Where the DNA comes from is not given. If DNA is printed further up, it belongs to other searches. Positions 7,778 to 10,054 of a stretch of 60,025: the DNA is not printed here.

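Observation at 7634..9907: Polytopic membrane protein resembling a ligand-poor heme-copper-oxidase subunit I, fused to two canonical EF-hands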

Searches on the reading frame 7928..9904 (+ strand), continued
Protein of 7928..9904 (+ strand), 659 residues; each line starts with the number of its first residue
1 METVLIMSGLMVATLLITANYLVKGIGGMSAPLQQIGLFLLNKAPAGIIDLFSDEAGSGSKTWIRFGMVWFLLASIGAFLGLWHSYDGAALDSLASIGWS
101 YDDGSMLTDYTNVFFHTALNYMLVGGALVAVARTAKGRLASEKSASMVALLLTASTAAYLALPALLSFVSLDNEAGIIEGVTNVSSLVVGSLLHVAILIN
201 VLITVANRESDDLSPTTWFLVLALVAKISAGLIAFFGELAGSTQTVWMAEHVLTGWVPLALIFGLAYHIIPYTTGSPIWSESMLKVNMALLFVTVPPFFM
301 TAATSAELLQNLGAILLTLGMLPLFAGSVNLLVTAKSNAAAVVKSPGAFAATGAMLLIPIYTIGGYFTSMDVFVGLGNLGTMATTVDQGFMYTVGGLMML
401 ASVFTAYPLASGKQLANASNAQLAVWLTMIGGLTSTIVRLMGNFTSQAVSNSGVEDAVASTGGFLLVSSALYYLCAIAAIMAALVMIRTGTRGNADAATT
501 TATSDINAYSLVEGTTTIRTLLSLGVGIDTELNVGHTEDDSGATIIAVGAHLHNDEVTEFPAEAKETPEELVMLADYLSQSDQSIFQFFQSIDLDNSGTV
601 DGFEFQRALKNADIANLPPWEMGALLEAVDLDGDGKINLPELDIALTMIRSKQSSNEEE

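Call 17: find_encoding_contigs(protein=P0054, flank=6000, max_places=3)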
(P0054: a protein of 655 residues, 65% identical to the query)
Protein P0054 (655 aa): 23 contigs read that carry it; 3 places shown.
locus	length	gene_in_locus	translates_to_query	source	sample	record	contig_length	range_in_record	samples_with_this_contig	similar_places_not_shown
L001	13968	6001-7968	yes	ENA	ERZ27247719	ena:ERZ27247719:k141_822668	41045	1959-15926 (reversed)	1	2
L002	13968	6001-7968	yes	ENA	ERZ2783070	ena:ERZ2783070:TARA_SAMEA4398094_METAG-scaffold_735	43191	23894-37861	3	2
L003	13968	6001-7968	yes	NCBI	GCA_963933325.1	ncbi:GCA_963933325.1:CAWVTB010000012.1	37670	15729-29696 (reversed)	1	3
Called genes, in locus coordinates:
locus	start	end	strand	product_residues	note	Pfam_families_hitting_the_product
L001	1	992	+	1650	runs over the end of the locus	PF13245:AAA_19 (faint), PF00580:UvrD-helicase, PF13361:UvrD_C, PF13538:UvrD_C_2 (faint), PF12705:PDDEXK_1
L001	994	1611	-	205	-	PF13489:Methyltransf_23, PF08003:Methyltransf_9 (weak), PF13847:Methyltransf_31, PF08241:Methyltransf_11, PF08242:Methyltransf_12, PF13649:Methyltransf_25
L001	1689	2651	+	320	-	PF12146:Hydrolase_4 (weak), PF00561:Abhydrolase_1, PF12697:Abhydrolase_6 (weak)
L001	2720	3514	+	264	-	-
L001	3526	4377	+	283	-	PF02666:PS_Dcarbxylase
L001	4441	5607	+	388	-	PF04055:Radical_SAM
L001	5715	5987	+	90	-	-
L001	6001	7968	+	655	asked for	PF00036:EF-hand_1 (faint)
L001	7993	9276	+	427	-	PF01926:MMR_HSR1, PF02421:FeoB_N (weak), PF08438:YGR210-like_G4, PF02824:TGS (weak)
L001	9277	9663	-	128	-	-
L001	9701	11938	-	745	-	PF00425:Chorismate_bind, PF00117:GATase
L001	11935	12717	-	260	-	PF01063:Aminotran_4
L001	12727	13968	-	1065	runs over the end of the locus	?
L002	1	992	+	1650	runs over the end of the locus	PF13245:AAA_19 (faint), PF00580:UvrD-helicase, PF13361:UvrD_C, PF13538:UvrD_C_2 (faint), PF12705:PDDEXK_1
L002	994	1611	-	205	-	PF13489:Methyltransf_23, PF08003:Methyltransf_9 (weak), PF13847:Methyltransf_31, PF08241:Methyltransf_11, PF08242:Methyltransf_12, PF13649:Methyltransf_25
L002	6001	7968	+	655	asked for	PF00036:EF-hand_1 (faint)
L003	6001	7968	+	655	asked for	PF00036:EF-hand_1 (faint)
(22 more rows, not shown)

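Call 18: find_encoding_contigs(protein=P0093, flank=6000, max_places=2)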
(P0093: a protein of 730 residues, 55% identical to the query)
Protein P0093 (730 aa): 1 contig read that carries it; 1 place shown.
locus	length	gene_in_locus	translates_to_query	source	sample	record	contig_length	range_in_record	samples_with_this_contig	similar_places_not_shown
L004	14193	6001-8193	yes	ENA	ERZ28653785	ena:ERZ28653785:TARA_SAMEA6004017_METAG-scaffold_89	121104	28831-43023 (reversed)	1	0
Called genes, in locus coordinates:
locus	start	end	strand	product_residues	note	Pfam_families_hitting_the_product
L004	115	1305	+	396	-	PF00009:GTP_EFTU (faint), PF02492:cobW, PF07683:CobW_C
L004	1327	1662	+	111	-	PF07845:DUF1636 (weak)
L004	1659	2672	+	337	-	PF00561:Abhydrolase_1, PF12146:Hydrolase_4, PF12697:Abhydrolase_6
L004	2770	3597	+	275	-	-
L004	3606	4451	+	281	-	PF02666:PS_Dcarbxylase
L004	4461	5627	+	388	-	PF04055:Radical_SAM (faint)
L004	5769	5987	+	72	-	-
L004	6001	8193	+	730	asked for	PF13499:EF-hand_7 (weak), PF00036:EF-hand_1 (faint), PF13202:EF-hand_5 (faint), PF13405:EF-hand_6 (faint)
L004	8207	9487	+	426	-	PF01926:MMR_HSR1, PF02421:FeoB_N (weak), PF08438:YGR210-like_G4, PF02824:TGS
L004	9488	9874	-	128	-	-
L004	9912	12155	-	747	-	PF00425:Chorismate_bind, PF00117:GATase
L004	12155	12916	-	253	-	PF01063:Aminotran_4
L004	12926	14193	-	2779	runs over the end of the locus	-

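Call 24: predict_structure(alignment_id=A1)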
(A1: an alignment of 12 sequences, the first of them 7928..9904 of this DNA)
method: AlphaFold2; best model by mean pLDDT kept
length: 659 residues; sequences in the alignment: 12
mean_pLDDT: 65.4   pTM: 0.64
mean pLDDT of the five models: 65.4, 52.3, 51.7, 49.9, 37.1
residues with pLDDT >= 90: 48; 70-90: 240; 50-70: 212; < 50: 159
segments of 3 or more residues with pLDDT < 50: 1-29, 31-51, 96-100, 294-310, 499-565, 613-621, 655-659
pLDDT, mean of each block of 10 residues (from residue 1): 38 46 44 43 38 72 87 81 70 51 58 81 89 74 76 68 54 56 63 79 74 76 84 73 65 72 89 71 70 47 42 60 80 86 90 91 71 59 76 91 91 85 93 88 78 69 78 88 86 63 29 36 37 34 32 36 49 66 62 52 53 45 60 61 64 45
secondary structure, 60 per line:
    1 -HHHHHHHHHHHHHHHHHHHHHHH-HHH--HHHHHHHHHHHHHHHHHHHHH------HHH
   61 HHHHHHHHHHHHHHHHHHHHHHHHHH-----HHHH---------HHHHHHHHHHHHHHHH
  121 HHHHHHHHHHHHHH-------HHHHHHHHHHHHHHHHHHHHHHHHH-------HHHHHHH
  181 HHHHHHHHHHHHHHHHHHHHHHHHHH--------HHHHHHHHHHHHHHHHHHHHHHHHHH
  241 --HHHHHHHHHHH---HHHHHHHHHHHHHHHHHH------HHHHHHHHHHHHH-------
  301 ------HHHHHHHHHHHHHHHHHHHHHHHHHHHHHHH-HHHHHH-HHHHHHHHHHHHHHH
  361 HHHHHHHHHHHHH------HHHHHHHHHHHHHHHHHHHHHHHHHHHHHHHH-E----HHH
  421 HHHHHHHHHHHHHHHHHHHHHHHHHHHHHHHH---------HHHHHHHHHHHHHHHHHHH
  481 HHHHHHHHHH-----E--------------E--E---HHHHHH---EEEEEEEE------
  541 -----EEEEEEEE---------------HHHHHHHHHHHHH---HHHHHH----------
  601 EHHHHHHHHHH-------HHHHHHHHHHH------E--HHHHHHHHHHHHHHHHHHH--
elements in order (helices of 4 or more, strands of 3 or more residues): H2-24 H31-51 H58-86 H92-95 H105-134 H142-166 H174-206 H215-240 H243-253 H257-274 H281-293 H307-337 H339-344 H346-373 H380-411 H418-452 H462-490 H518-523 E527-534 E546-553 H569-581 H585-590 H602-611 H619-629 H639-657

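Call 26: fold_search(model_id=the predicted structure, library=pdb)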
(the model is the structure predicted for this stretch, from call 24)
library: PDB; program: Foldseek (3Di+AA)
matches with E <= 10: 239; with E <= 0.001: 46
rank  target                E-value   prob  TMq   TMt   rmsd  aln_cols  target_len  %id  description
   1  9g6b_A                1.4e-08  1.00  0.56  0.78   4.5       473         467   13  cbb3-2 NOH complex (released 2026-01-28)
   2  8smr_E                1.4e-08  1.00  0.55  0.75   4.6       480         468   13  cytochrome bc1-cbb3 supercomplex from Pseudomonas aeruginosa (released 2023-10-11)
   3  6xkw_n                2.2e-08  1.00  0.54  0.74   4.8       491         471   15  R. capsulatus CIII2CIV bipartite super-complex (SC-2A) with CcoH/cy (released 2020-12-30)
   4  3mk7_A                3.5e-08  1.00  0.55  0.76   4.4       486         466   12  The structure of CBB3 cytochrome oxidase (released 2010-08-04)
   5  9g83_t                6.8e-08  1.00  0.52  0.71   5.4       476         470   14  Respiratory supercomplex CI1-CIII2-CIV2-(cbb3)1 from alphaproteobacterium (released 2026-02-04)
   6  3mk7_D                7.7e-08  1.00  0.56  0.77   4.2       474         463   13  The structure of CBB3 cytochrome oxidase (released 2010-08-04)
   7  3mk7_G                9.4e-08  1.00  0.56  0.78   4.3       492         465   13  The structure of CBB3 cytochrome oxidase (released 2010-08-04)
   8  1ehk_A                1.9e-05  1.00  0.51  0.60   6.1       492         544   13  CRYSTAL STRUCTURE OF THE ABERRANT BA3-CYTOCHROME-C OXIDASE FROM THERMUS THERMOPHILUS (released 2001-02-22)
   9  4gp5_A                2.2e-05  1.00  0.53  0.62   5.2       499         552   13  Structure of Recombinant Cytochrome ba3 Oxidase mutant Y133W from Thermus thermophilus (released 2013-01-16)
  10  4g70_A                2.3e-05  1.00  0.48  0.56   6.5       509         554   12  Structure of Recombinant Cytochrome ba3 Oxidase mutant V236T from Thermus thermophilus (released 2013-07-24)
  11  4g7r_A                2.5e-05  1.00  0.50  0.59   6.0       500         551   13  Structure of Recombinant Cytochrome ba3 Oxidase mutant V236A from Thermus thermophilus (released 2013-07-24)
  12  4n4y_A                2.6e-05  1.00  0.50  0.59   6.1       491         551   12  Structure of Recombinant Cytochrome ba3 Oxidase mutant G232V from Thermus thermophilus (released 2014-10-08)
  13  4g7s_A                2.9e-05  1.00  0.48  0.56   6.7       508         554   14  Structure of Recombinant Cytochrome ba3 Oxidase mutant V236I from Thermus thermophilus (released 2013-07-24)
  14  4g71_A                3.1e-05  1.00  0.52  0.61   5.6       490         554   13  Structure of Recombinant Cytochrome ba3 Oxidase mutant V236N from Thermus thermophilus (released 2013-07-24)
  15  3s3b_A                3.5e-05  1.00  0.52  0.61   5.3       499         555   13  Structure of Thermus thermophilus cytochrome ba3 oxidase 240s after Xe depressurization (released 2012-05-23)
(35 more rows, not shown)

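Call 31: search_protein_families(library=pfam, alignment_id=A4, max_evalue=10)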
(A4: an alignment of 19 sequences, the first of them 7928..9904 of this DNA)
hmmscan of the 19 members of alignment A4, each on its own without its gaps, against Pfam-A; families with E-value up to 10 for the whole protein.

A. member 1, window:7928-9904:+ (659 aa): 5 families
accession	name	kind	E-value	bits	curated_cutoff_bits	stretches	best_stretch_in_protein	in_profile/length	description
PF00036.39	EF-hand_1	-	7.9e-09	34.9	25.4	2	587-611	4-28/29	EF hand domain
PF13202.12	EF-hand_5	-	1.6e-08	34.1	25.9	2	624-642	3-21/25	EF hand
PF13499.12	EF-hand_7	-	2.5e-07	31.4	30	1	583-642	2-62/67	EF-hand domain pair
PF13405.12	EF-hand_6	-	4e-07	29.6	25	2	585-611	2-28/30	EF-hand domain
PF13833.12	EF-hand_8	-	0.0007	19.7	28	2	605-640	10-45/54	EF-hand domain pair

B. families by the number of members that match (of 19 scanned): 33 families (the first 25 are shown)
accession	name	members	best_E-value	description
PF00036.39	EF-hand_1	12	3.1e-11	EF hand domain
PF13202.12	EF-hand_5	12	1.8e-09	EF hand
PF13499.12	EF-hand_7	12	9.1e-09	EF-hand domain pair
PF13405.12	EF-hand_6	12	4.5e-08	EF-hand domain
PF13833.12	EF-hand_8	12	2.9e-05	EF-hand domain pair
PF02037.33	SAP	10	1.2e-09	SAP domain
PF18953.6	SAP_new25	10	1.3e-05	SAP domain-containing new25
PF07498.18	Rho_N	5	0.0037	Rho termination factor, N-terminal domain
PF00115.25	COX1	3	3.2e-11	Cytochrome C and Quinol oxidase polypeptide I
PF00404.24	Dockerin_1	2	0.083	Dockerin type I domain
PF18883.6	AC_1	1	0.029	Autochaperone Domain Type 1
PF11804.13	DUF3325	1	0.045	Protein of unknown function (DUF3325)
PF23899.1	SU10_portal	1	0.057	Phage SU10 portal protein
PF06698.16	DUF1192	1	0.095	Protein of unknown function (DUF1192)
PF10591.15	SPARC_Ca_bdg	1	0.11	Secreted protein acidic and rich in cysteine Ca binding region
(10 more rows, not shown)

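Call 76: predict_structure(alignment_id=A4)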
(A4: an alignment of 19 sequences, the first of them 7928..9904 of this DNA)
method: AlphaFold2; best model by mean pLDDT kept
length: 659 residues; sequences in the alignment: 19
mean_pLDDT: 79.0   pTM: 0.70
mean pLDDT of the five models: 79.0, 75.7, 75.2, 73.6, 72.7
residues with pLDDT >= 90: 187; 70-90: 320; 50-70: 100; < 50: 52
segments of 3 or more residues with pLDDT < 50: 25-28, 495-507, 536-565, 655-659
pLDDT, mean of each block of 10 residues (from residue 1): 64 72 57 75 72 87 95 91 77 62 66 90 94 81 91 86 71 69 79 89 78 83 89 84 77 84 94 88 87 82 71 84 94 94 94 96 90 78 90 95 94 88 96 94 85 65 86 95 92 47 38 60 60 48 42 32 57 87 88 86 89 82 83 83 85 53
secondary structure, 60 per line:
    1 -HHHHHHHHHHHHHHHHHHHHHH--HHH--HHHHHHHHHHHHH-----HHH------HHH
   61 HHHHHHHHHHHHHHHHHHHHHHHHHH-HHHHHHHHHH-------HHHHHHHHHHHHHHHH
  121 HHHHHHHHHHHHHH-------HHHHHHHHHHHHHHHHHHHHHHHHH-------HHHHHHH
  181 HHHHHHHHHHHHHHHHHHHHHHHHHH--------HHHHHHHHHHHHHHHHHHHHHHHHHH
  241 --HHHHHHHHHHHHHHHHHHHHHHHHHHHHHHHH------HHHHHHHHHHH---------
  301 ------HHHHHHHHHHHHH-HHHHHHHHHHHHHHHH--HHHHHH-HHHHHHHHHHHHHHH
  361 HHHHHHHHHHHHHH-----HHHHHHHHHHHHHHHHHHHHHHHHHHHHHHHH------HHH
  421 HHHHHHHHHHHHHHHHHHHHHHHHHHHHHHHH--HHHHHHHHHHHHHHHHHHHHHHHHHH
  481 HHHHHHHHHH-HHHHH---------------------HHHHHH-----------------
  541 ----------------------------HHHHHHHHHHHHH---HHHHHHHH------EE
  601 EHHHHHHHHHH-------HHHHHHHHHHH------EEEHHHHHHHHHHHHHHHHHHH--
elements in order: H2-23 H31-43 H58-86 H88-97 H105-134 H142-166 H174-206 H215-240 H243-274 H281-291 H307-319 H321-336 H339-344 H346-374 H380-411 H418-452 H455-490 H492-496 H518-523 H569-581 H585-592 E599-601 H602-611 H619-629 E636-638 H639-657

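Call 78: fold_search(model_id=the predicted structure, library=pdb)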
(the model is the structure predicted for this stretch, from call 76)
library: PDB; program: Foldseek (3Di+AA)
matches with E <= 10: 335; with E <= 0.001: 38
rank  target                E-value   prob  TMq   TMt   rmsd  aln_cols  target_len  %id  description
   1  9g6b_A                1.2e-08  1.00  0.56  0.77   4.4       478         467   13  cbb3-2 NOH complex (released 2026-01-28)
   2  8smr_E                4.9e-08  1.00  0.57  0.79   4.0       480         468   12  cytochrome bc1-cbb3 supercomplex from Pseudomonas aeruginosa (released 2023-10-11)
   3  9g83_t                5.3e-08  1.00  0.55  0.75   4.7       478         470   16  Respiratory supercomplex CI1-CIII2-CIV2-(cbb3)1 from alphaproteobacterium (released 2026-02-04)
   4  6xkw_n                1.9e-07  1.00  0.56  0.76   4.5       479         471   14  R. capsulatus CIII2CIV bipartite super-complex (SC-2A) with CcoH/cy (released 2020-12-30)
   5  3mk7_D                1.9e-07  1.00  0.54  0.75   4.6       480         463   13  The structure of CBB3 cytochrome oxidase (released 2010-08-04)
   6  3mk7_G                2.7e-07  1.00  0.54  0.75   4.7       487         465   13  The structure of CBB3 cytochrome oxidase (released 2010-08-04)
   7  3mk7_A                2.8e-07  1.00  0.55  0.76   4.4       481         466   13  The structure of CBB3 cytochrome oxidase (released 2010-08-04)
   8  4gp4_A                4.7e-05  1.00  0.53  0.62   8.8       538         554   13  Structure of Recombinant Cytochrome ba3 Oxidase mutant Y133F from Thermus thermophilus (released 2013-01-16)
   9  1ehk_A                5.2e-05  1.00  0.53  0.62   5.8       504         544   11  CRYSTAL STRUCTURE OF THE ABERRANT BA3-CYTOCHROME-C OXIDASE FROM THERMUS THERMOPHILUS (released 2001-02-22)
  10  4g7r_A                8.3e-05  1.00  0.52  0.61   9.2       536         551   12  Structure of Recombinant Cytochrome ba3 Oxidase mutant V236A from Thermus thermophilus (released 2013-07-24)
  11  3o0r_B                1.0e-04  1.00  0.50  0.71   5.5       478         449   14  Crystal structure of nitric oxide reductase from Pseudomonas aeruginosa in complex with antibody fragment (released 2010-12-29)
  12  4g70_A                1.1e-04  1.00  0.52  0.61   5.4       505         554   12  Structure of Recombinant Cytochrome ba3 Oxidase mutant V236T from Thermus thermophilus (released 2013-07-24)
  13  3s3b_A                1.2e-04  1.00  0.52  0.61   5.6       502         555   12  Structure of Thermus thermophilus cytochrome ba3 oxidase 240s after Xe depressurization (released 2012-05-23)
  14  3bvd_A                1.2e-04  1.00  0.52  0.61   5.9       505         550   13  Structure of Surface-engineered Cytochrome ba3 Oxidase from Thermus thermophilus under Xenon Pressure, 100psi 5min (released 2008-05-20)
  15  4faa_A                1.4e-04  1.00  0.48  0.58   6.4       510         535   11  Structure of Recombinant Cytochrome ba3 Oxidase mutant A120F+A204F from Thermus thermophilus (released 2012-10-31)
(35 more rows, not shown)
